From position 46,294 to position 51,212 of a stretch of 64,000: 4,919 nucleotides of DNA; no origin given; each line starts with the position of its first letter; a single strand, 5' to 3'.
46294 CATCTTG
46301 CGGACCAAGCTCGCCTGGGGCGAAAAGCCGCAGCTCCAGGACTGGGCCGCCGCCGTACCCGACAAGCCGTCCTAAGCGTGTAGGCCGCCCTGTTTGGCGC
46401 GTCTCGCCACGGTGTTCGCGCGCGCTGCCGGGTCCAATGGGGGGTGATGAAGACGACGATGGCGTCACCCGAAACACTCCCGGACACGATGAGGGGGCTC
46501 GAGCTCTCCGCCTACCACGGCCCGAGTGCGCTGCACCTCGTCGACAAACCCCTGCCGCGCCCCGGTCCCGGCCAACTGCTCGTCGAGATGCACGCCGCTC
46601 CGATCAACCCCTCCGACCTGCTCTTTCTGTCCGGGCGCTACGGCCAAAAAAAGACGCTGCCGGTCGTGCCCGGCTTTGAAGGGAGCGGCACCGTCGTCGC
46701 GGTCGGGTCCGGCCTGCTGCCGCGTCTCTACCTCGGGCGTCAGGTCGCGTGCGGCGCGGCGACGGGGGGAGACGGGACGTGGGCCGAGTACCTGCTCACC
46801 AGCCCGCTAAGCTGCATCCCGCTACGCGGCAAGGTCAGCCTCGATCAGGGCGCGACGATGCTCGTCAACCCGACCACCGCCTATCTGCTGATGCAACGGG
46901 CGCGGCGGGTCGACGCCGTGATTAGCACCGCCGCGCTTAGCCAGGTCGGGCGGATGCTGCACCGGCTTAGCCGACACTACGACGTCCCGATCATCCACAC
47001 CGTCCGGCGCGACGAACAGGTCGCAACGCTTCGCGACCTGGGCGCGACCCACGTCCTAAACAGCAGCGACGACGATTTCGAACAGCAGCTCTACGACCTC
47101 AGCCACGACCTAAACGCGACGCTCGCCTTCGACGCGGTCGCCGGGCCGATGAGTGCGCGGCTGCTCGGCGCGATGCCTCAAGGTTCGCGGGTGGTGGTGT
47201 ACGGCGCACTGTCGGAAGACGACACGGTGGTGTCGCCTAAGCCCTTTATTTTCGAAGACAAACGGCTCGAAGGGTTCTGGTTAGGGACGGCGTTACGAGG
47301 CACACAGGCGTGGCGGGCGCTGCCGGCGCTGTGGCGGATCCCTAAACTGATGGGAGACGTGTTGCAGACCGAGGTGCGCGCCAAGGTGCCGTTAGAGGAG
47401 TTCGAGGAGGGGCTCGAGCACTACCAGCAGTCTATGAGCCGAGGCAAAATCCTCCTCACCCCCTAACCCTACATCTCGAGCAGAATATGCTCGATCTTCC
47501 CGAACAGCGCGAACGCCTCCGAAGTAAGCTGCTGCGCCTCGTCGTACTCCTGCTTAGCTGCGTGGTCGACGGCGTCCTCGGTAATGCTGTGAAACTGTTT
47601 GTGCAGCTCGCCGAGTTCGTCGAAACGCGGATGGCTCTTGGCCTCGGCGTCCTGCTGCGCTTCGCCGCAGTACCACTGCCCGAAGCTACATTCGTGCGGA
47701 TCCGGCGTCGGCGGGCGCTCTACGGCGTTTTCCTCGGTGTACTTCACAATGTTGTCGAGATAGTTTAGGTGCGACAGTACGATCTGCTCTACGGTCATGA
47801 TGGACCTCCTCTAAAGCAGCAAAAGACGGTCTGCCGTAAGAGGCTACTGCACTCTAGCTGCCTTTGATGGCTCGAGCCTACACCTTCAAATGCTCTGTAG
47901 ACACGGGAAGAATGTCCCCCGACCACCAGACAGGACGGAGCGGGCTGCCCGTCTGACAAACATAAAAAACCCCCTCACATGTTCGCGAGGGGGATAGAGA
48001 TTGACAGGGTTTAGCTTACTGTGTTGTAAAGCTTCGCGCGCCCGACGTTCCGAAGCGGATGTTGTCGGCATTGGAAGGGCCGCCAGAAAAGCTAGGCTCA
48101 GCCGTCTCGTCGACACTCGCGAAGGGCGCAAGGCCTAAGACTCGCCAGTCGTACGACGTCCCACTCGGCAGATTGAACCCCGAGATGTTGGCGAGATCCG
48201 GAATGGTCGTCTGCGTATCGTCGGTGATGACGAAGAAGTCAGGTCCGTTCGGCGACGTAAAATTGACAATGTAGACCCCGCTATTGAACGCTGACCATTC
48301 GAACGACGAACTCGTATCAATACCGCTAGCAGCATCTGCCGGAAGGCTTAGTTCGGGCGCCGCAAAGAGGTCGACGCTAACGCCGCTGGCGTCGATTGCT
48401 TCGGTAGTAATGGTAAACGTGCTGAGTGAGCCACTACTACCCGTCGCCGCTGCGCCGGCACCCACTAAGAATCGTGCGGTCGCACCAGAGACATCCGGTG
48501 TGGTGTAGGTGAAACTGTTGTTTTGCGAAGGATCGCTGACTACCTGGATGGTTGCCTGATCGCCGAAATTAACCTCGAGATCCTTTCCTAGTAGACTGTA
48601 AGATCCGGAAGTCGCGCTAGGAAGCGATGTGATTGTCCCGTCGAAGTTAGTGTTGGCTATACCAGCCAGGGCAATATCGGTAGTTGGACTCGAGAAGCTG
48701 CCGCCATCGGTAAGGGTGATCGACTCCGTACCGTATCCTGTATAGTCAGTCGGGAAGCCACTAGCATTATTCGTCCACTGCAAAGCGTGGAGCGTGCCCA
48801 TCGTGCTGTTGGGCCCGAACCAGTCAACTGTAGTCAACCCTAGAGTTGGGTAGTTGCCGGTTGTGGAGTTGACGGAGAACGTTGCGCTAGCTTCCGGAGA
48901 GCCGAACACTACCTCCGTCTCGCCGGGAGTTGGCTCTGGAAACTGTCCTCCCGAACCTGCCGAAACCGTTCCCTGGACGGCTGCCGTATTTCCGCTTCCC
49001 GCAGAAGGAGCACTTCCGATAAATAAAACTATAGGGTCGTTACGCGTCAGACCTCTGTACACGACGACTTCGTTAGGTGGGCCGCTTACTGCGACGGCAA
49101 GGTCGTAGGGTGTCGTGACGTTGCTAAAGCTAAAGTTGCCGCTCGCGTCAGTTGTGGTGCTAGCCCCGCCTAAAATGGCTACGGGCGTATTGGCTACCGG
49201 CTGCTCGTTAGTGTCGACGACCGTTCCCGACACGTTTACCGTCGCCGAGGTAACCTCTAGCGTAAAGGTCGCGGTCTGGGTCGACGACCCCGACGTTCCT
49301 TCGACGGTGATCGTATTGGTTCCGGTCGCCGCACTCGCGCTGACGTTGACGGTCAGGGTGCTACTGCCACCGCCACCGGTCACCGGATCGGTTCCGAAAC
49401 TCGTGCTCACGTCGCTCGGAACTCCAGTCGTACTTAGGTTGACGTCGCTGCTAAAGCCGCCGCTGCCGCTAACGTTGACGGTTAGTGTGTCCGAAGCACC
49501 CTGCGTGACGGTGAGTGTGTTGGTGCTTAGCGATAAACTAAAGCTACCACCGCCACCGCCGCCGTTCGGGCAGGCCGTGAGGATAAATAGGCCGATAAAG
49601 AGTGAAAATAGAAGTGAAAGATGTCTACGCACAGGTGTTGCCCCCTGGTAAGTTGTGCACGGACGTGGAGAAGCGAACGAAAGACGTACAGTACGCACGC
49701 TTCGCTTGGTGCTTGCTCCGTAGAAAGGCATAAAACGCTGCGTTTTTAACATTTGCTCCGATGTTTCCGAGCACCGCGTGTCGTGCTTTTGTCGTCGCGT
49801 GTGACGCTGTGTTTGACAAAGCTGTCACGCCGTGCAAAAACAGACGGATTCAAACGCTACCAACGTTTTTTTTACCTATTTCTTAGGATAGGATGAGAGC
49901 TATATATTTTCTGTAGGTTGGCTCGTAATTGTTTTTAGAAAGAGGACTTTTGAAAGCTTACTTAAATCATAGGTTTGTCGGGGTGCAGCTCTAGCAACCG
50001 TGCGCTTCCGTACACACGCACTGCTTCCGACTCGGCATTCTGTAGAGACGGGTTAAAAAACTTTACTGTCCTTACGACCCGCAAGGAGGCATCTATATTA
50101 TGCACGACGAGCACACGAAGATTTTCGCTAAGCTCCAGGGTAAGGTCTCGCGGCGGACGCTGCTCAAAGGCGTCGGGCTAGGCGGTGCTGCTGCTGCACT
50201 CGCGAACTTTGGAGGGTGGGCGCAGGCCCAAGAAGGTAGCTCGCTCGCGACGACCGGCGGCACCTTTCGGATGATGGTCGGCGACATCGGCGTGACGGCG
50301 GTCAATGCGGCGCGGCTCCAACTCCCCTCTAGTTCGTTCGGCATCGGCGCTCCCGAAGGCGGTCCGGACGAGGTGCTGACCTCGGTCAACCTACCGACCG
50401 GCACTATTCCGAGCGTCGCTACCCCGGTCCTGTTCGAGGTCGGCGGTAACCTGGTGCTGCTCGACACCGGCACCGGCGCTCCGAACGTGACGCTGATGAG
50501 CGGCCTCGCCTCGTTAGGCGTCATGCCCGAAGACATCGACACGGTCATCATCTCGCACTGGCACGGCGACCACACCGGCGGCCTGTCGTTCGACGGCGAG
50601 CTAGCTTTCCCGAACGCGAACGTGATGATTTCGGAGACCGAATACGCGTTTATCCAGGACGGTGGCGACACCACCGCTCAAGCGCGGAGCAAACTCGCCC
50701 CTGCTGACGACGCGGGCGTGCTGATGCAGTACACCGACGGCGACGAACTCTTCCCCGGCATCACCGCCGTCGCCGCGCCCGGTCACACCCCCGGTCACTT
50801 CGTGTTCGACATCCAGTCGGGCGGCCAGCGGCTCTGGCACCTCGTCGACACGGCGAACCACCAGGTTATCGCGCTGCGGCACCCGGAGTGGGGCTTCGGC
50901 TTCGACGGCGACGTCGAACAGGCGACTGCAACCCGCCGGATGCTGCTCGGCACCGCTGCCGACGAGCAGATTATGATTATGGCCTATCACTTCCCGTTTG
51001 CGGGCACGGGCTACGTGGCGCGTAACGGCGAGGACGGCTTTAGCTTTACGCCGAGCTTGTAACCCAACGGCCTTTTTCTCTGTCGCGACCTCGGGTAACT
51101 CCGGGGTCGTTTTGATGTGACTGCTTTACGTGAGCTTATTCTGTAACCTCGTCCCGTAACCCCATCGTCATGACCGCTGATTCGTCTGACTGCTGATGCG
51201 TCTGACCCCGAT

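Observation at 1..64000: Hyper-abundant palindrome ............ (core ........) sits in-frame as '(G/R)-L-E-P' in dozens of unrelated genes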

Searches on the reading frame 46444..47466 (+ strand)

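Call 48: search_protein_families(library=pfam, proteins=[window:46444-47466:+], max_evalue=0.0001)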
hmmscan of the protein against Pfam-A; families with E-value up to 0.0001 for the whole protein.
window:46444-47466:+ (340 aa): 3 families
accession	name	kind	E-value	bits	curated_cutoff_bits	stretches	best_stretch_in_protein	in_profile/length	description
PF00107.32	ADH_zinc_N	-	3.2e-16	59.9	31.8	1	168-291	2-121/129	Zinc-binding dehydrogenase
PF08240.17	ADH_N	-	4e-14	53.2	23.5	1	41-127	1-102/104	Alcohol dehydrogenase GroES-like domain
PF13602.12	ADH_zinc_N_2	-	5.1e-05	24.7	27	0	199-338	1-134/134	Zinc-binding dehydrogenase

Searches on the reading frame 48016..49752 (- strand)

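Call 55: search_protein_families(library=pfam, proteins=[window:48016-49752:-], max_evalue=0.0001)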
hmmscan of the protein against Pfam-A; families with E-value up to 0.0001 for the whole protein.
window:48016-49752:- (578 aa): 2 families
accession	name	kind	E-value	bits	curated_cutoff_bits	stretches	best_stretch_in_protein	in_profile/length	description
PF13620.12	CarboxypepD_reg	-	8e-08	33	32.3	1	174-224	2-58/82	Carboxypeptidase regulatory-like domain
PF13715.12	CarbopepD_reg_2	-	1.5e-05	25.4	32.2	0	174-224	1-54/88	CarboxypepD_reg-like domain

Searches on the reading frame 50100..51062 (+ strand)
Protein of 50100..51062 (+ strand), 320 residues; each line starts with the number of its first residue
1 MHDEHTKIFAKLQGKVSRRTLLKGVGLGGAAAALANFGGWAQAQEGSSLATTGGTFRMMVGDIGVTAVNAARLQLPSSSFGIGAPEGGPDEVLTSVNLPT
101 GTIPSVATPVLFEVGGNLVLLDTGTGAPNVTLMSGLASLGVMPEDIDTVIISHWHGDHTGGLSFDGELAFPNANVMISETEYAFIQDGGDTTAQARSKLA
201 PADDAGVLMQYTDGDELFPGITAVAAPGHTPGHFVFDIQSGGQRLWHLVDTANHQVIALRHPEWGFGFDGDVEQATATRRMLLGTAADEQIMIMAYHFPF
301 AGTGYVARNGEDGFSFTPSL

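Call 55: search_protein_families(library=pfam, proteins=[window:50100-51062:+], max_evalue=0.0001)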
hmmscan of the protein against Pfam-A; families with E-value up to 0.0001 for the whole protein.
window:50100-51062:+ (320 aa): 2 families
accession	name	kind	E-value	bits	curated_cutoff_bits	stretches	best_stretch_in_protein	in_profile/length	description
PF00753.33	Lactamase_B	-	7.8e-18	65.6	22.7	1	110-241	9-142/196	Metallo-beta-lactamase superfamily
PF12706.13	Lactamase_B_2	-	7.3e-05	22.9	27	0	119-253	3-145/200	Beta-lactamase superfamily domain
